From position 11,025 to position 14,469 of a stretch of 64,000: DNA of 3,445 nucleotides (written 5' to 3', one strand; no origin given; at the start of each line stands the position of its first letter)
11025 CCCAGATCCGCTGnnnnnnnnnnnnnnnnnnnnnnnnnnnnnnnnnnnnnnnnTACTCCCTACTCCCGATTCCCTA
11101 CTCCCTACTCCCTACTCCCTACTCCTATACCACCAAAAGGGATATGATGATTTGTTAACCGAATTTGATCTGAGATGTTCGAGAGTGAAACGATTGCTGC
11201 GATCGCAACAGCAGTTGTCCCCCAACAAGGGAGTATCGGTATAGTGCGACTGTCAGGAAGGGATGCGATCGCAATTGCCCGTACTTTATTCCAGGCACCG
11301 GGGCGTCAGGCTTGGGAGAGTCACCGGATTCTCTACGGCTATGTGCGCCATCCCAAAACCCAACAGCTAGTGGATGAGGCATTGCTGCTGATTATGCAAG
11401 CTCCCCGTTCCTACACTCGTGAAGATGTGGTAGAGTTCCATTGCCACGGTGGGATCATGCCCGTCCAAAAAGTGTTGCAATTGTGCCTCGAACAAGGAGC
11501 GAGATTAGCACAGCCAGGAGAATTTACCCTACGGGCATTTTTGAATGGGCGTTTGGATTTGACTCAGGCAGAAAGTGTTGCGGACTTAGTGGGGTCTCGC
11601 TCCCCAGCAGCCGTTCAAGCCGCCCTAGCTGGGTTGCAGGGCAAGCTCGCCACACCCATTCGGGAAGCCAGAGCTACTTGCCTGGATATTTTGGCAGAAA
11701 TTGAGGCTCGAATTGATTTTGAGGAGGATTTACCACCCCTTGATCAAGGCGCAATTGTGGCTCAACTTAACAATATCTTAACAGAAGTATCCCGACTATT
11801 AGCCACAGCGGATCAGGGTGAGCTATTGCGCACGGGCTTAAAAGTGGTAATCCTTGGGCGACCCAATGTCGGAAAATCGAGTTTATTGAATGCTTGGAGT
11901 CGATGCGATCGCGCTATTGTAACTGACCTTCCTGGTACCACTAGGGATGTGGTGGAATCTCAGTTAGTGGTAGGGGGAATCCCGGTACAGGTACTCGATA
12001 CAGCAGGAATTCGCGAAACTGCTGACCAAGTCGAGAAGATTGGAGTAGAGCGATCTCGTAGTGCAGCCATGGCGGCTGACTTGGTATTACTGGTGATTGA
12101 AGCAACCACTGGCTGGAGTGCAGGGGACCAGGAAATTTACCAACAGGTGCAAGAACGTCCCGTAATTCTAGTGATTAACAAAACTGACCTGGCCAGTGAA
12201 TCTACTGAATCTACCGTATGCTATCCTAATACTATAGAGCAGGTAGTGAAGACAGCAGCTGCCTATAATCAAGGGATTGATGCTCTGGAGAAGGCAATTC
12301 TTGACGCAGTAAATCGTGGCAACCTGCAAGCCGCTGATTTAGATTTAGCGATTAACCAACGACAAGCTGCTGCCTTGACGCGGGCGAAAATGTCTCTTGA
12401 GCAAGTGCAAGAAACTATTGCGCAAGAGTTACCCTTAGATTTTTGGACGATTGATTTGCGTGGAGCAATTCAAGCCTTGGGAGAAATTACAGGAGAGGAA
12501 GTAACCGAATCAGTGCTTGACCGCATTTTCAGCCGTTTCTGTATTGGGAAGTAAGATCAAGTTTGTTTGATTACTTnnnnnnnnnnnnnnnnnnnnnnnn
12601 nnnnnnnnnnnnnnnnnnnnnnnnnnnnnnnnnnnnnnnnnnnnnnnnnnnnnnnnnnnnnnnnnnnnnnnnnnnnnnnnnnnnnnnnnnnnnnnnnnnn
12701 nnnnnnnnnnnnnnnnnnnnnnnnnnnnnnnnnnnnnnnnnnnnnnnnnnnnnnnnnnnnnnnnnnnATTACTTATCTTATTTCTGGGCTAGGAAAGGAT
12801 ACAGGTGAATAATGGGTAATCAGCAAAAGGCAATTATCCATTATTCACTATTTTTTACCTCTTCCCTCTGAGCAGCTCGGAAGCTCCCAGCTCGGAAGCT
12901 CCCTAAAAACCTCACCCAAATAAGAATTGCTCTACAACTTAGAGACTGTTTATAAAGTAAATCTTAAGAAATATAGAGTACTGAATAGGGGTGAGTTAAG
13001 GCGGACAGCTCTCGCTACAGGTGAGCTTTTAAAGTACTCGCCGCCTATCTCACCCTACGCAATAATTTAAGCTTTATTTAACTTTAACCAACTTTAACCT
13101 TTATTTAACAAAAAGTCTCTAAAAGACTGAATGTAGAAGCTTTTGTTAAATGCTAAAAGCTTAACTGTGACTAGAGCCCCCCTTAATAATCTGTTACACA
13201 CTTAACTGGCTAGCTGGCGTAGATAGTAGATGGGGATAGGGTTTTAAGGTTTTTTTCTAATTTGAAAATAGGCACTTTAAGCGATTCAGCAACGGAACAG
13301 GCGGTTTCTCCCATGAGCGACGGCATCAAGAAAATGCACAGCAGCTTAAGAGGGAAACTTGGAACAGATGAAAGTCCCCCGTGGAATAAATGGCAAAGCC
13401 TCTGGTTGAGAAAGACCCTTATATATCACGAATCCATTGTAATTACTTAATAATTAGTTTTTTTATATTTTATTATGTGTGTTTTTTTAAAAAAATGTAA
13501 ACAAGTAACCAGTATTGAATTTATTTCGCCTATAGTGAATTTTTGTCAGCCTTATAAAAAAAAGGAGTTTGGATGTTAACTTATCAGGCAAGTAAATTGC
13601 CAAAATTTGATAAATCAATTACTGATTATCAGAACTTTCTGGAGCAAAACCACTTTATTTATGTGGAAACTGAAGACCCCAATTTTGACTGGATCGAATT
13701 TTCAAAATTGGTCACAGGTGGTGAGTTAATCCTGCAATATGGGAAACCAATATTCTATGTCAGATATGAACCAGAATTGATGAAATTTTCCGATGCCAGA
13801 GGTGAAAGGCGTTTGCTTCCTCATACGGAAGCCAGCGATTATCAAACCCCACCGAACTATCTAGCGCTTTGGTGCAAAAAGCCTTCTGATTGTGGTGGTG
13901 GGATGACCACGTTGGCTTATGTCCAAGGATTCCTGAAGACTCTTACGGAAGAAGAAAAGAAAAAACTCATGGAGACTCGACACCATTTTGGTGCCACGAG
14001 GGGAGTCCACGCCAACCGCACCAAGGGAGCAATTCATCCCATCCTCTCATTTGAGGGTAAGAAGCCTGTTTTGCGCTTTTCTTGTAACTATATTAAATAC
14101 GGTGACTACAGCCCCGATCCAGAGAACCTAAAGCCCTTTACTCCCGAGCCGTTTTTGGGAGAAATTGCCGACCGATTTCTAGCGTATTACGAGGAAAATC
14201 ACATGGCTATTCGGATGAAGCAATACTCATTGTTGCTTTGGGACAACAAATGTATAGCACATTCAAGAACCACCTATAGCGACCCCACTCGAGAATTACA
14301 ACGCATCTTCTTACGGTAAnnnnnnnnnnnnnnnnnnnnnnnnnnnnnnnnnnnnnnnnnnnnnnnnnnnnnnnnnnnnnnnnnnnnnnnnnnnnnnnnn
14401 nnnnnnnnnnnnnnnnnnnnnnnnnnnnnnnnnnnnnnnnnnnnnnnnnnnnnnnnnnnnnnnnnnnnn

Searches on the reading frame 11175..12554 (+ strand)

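Call 64: search_protein_families(library=pfam, proteins=[window:11175-12554:+], max_evalue=0.0001)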
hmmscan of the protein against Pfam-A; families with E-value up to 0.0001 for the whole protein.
window:11175-12554:+ (459 aa): 8 families
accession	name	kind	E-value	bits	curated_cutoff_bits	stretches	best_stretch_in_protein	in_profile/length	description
PF12631.12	MnmE_helical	-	9e-60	202.8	40.1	1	129-456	1-211/211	MnmE helical domain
PF10396.14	TrmE_N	-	1.7e-42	144.8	29.8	1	6-126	1-117/117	GTP-binding protein TrmE N-terminus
PF01926.29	MMR_HSR1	-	6.6e-27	94.3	21.9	1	223-336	1-113/113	50S ribosome-binding GTPase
PF02421.24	FeoB_N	-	9.7e-10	38.6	27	1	223-375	2-156/156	Ferrous iron transport protein B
PF00071.28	Ras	-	2.8e-05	24.2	21.6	1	223-355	1-119/162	Ras family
PF04548.22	AIG1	-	3.3e-05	23.7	27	1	223-327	2-109/212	AIG1 family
PF00009.33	GTP_EFTU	-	5e-05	23.4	26.5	0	294-348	87-143/188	Elongation factor Tu GTP binding domain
PF08477.19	Roc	-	7.6e-05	23.4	27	0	223-338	1-119/119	Ras of Complex, Roc, domain of DAPkinase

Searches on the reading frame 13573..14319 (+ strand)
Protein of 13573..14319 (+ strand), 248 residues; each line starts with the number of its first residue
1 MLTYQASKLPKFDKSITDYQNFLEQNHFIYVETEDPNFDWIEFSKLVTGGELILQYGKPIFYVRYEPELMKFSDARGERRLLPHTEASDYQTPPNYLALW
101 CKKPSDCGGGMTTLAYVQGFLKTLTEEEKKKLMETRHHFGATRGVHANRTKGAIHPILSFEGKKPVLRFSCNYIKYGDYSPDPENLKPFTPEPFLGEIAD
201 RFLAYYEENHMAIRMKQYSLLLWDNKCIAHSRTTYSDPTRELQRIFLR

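Call 64: search_protein_families(library=pfam, proteins=[window:13573-14319:+], max_evalue=0.0001)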
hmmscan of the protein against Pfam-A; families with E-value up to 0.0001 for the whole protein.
window:13573-14319:+ (248 aa): 1 family
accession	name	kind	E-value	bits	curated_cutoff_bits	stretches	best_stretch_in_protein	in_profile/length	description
PF02668.22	TauD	-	2.9e-15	57.3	27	1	81-245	96-266/267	Taurine catabolism dioxygenase TauD, TfdA family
